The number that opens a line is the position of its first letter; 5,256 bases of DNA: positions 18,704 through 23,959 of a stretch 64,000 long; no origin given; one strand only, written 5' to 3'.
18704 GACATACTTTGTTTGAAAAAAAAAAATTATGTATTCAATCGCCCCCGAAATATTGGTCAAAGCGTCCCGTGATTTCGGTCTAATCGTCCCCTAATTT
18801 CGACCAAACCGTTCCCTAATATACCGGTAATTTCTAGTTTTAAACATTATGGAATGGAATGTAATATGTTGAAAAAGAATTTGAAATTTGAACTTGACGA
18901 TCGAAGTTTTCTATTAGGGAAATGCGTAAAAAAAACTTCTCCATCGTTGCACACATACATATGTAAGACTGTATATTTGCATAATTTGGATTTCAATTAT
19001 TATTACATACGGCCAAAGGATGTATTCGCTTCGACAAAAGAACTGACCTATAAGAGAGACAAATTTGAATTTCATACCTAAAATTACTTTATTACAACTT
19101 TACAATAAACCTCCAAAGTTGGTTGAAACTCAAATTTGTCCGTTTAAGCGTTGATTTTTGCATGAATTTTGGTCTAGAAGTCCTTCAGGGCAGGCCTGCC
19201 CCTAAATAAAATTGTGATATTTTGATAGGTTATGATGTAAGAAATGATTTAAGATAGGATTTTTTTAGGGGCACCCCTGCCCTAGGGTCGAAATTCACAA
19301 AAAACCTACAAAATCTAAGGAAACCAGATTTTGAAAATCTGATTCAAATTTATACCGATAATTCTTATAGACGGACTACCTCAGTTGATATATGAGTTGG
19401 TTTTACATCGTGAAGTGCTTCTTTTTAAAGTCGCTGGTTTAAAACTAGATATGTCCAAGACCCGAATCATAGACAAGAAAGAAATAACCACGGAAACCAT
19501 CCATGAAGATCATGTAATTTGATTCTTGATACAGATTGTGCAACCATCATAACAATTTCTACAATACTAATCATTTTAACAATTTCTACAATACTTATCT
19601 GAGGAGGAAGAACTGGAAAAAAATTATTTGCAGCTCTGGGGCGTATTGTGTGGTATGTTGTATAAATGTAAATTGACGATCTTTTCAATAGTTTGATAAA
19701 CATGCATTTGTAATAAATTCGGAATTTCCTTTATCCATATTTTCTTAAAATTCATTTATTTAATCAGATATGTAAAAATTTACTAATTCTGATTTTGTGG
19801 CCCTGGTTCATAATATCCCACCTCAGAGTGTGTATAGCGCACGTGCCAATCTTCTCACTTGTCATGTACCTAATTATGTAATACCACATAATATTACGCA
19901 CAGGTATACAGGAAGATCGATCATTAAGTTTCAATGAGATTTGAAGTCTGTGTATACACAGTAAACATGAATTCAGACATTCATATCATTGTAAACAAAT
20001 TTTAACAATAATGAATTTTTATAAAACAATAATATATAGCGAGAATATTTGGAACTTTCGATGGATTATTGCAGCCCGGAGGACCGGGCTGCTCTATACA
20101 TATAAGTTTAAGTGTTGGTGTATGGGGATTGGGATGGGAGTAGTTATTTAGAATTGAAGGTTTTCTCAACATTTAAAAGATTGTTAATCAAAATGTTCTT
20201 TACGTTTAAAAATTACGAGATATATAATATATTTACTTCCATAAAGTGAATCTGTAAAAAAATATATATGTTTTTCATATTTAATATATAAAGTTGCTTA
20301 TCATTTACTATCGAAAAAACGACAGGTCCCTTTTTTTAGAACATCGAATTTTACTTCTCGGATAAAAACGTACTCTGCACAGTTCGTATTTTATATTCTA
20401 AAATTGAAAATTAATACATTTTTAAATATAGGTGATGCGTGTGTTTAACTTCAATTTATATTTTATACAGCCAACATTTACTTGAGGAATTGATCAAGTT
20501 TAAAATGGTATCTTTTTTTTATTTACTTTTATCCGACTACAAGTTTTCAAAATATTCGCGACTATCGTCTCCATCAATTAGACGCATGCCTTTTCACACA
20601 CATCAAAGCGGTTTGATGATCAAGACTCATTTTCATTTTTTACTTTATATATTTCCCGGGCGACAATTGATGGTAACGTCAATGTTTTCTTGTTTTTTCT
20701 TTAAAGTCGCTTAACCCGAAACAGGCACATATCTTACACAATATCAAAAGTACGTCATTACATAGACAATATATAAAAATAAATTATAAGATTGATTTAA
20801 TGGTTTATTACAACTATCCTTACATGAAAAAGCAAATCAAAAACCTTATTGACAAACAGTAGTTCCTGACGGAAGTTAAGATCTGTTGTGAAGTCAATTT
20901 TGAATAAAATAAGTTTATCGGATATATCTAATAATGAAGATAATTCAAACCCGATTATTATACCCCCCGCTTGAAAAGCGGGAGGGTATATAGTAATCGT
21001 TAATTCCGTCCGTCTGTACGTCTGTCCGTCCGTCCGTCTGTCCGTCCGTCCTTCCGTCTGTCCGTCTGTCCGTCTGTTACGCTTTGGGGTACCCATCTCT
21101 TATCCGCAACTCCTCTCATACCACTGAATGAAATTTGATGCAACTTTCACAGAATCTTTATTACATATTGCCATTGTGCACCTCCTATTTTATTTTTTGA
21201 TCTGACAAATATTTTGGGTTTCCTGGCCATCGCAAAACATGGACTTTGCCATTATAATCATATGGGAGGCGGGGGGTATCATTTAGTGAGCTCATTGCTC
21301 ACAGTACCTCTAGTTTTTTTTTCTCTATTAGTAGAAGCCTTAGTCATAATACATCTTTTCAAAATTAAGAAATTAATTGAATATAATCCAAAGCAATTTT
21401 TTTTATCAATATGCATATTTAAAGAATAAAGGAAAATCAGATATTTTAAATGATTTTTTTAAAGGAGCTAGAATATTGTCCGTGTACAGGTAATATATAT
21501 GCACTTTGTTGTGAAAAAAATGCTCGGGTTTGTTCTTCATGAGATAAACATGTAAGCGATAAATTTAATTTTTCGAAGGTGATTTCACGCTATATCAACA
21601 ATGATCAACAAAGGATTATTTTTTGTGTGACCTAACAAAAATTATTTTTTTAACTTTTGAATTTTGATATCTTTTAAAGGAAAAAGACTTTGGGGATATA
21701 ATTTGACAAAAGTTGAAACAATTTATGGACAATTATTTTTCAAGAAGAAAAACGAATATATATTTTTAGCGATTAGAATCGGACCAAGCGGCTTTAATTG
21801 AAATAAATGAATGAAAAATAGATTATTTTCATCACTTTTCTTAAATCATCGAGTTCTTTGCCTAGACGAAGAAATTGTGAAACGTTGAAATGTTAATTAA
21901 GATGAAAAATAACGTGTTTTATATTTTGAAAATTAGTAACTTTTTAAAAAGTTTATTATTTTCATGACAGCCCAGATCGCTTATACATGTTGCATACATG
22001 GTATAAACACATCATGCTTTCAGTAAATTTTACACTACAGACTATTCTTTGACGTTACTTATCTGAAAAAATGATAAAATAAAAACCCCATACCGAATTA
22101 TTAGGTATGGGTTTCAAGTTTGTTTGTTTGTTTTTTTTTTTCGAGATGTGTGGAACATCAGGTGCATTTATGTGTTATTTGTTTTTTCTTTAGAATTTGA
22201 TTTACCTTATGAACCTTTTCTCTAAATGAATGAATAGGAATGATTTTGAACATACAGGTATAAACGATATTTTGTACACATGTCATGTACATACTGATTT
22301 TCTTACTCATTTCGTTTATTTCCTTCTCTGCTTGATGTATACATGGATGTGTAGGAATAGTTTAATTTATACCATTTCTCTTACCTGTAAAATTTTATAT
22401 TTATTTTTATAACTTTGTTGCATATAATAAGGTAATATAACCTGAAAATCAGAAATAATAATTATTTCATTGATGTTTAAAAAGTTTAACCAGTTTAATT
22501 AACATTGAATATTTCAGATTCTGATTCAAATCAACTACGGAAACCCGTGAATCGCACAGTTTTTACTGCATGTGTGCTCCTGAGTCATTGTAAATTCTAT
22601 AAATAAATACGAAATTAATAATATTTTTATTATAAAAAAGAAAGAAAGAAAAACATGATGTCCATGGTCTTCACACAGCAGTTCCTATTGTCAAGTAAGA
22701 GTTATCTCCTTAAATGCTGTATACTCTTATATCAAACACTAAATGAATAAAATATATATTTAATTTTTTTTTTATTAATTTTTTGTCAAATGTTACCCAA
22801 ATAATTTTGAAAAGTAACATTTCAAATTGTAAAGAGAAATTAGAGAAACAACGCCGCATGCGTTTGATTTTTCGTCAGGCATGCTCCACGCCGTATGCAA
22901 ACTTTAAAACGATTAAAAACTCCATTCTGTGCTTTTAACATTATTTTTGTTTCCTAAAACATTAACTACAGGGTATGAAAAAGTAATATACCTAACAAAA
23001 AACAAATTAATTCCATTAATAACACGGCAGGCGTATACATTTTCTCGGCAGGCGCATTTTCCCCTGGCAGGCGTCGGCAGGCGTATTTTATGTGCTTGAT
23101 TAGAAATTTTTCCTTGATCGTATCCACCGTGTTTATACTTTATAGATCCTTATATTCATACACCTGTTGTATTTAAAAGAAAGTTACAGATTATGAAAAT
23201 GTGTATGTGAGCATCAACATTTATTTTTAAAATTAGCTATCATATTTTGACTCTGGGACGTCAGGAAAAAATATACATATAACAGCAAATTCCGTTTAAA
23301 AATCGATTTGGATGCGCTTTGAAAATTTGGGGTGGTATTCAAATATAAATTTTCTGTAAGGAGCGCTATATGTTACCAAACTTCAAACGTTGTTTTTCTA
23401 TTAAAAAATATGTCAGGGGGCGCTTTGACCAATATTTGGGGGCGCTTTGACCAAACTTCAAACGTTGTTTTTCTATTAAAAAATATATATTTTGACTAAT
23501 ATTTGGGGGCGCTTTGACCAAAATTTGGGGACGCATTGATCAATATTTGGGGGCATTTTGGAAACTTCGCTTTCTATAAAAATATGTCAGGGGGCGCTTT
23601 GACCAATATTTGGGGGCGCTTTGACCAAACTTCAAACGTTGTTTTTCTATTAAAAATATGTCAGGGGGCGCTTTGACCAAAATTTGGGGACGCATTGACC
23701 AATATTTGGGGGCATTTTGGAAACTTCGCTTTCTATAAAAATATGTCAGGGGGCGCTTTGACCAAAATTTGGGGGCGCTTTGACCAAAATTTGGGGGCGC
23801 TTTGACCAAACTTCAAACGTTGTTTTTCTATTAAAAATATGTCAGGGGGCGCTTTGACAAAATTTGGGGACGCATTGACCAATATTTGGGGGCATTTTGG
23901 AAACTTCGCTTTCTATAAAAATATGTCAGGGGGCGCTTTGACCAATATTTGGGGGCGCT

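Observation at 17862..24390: Foldback-type transposon candidate: 6.5-kb unit with about 1-kb TIRs made of 22-bp tandem repeats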

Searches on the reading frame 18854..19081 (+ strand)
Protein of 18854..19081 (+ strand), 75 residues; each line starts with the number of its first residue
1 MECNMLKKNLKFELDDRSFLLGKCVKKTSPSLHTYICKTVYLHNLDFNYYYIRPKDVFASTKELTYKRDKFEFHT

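Call 43: list_cluster_members(proteins=[window:18854-19081:+, window:19467-19703:-, window:20797-21096:-, window:22230-22412:+, window:20002-20172:-, window:17423-17587:+, window:1813-2259:+, window:29575-29940:-, window:39297-39641:-, window:9911-10246:+])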
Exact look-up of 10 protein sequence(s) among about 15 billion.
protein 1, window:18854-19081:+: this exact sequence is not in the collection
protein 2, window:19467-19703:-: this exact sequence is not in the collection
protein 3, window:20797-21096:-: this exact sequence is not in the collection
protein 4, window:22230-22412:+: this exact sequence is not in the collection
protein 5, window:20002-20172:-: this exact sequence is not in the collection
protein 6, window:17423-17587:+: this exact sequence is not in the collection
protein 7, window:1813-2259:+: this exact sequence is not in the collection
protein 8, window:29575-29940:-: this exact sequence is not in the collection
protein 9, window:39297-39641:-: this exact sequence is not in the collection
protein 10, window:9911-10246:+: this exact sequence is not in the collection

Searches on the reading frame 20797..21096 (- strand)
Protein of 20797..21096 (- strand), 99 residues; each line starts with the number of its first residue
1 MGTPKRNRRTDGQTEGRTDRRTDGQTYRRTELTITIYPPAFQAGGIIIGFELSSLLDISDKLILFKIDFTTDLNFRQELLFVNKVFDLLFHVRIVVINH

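Call 21: search_protein_families(library=pfam, proteins=[window:20797-21096:-], max_evalue=0.1)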
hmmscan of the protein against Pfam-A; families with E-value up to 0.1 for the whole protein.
window:20797-21096:- (99 aa): 0 families

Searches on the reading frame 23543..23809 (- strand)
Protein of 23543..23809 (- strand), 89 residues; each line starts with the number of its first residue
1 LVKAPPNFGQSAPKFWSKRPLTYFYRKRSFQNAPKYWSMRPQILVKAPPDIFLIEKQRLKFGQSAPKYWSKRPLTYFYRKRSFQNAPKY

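Call 20: find_homologous_proteins(query=window:23543-23809:-, max_evalue=0.01)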
Query seq(89 aa): no candidate shares three 5-residue words with the query. No homologue found.
